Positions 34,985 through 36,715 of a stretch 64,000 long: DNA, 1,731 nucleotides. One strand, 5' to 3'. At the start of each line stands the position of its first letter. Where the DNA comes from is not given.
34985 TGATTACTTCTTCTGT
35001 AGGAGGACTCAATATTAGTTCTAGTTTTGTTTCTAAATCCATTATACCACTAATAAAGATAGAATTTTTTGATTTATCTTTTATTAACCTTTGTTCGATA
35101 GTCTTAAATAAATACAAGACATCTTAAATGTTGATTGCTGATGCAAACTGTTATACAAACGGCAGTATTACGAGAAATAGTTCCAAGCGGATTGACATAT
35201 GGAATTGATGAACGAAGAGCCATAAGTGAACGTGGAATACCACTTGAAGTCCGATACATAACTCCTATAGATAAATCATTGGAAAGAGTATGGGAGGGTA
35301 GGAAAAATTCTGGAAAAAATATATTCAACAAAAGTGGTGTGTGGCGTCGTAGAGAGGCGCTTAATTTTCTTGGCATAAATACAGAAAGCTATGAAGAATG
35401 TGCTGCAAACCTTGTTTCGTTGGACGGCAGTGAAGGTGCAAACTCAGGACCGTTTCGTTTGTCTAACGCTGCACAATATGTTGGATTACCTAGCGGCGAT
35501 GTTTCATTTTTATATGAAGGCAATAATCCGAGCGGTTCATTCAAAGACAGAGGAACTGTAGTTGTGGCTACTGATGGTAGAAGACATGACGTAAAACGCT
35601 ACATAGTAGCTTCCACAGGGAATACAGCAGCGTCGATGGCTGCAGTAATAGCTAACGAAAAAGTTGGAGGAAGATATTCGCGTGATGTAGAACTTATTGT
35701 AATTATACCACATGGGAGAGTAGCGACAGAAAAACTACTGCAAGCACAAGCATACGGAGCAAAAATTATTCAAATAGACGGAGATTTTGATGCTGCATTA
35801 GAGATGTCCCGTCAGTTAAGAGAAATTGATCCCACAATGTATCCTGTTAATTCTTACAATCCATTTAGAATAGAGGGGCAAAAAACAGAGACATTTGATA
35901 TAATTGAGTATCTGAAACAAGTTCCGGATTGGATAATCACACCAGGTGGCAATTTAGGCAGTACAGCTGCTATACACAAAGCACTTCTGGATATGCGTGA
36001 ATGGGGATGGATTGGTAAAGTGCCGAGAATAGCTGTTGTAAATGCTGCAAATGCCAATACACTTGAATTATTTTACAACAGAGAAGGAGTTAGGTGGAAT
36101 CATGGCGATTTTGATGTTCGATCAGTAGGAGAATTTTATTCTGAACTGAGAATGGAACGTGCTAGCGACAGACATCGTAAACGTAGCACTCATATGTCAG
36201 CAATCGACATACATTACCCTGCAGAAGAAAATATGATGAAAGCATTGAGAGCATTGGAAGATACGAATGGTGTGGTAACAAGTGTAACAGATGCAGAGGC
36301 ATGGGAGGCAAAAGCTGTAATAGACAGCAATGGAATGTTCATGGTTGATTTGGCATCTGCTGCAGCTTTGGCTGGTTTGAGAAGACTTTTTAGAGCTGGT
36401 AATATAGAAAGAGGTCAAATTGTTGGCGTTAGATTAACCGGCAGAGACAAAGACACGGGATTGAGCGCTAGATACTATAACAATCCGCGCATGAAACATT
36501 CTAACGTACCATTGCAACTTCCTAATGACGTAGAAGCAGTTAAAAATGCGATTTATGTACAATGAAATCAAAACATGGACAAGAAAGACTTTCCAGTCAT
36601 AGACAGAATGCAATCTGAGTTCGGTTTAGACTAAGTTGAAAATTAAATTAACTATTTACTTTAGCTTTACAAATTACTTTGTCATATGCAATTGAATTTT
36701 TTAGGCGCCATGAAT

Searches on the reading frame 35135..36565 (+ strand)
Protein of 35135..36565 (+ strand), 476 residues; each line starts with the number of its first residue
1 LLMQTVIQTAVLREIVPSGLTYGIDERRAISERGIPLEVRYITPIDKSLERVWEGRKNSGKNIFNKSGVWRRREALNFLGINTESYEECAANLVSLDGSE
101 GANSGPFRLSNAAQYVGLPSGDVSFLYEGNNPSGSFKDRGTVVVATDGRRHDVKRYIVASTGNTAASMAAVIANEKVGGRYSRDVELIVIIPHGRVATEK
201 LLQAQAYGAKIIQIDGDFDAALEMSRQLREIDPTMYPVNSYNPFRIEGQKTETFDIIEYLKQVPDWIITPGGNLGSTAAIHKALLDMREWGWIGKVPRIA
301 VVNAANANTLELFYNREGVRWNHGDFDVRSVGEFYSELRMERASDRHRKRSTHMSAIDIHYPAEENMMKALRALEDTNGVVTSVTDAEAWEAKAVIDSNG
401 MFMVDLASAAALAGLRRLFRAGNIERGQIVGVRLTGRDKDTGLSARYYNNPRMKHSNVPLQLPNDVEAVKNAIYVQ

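Call 40: search_protein_families(library=pfam, proteins=[window:35135-36565:+], max_evalue=0.001)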
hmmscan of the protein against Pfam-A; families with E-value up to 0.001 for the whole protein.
window:35135-36565:+ (476 aa): 1 family
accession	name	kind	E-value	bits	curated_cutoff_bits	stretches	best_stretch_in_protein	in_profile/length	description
PF00291.31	PALP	-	9.7e-41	140.4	35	1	115-436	19-295/295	Pyridoxal-phosphate dependent enzyme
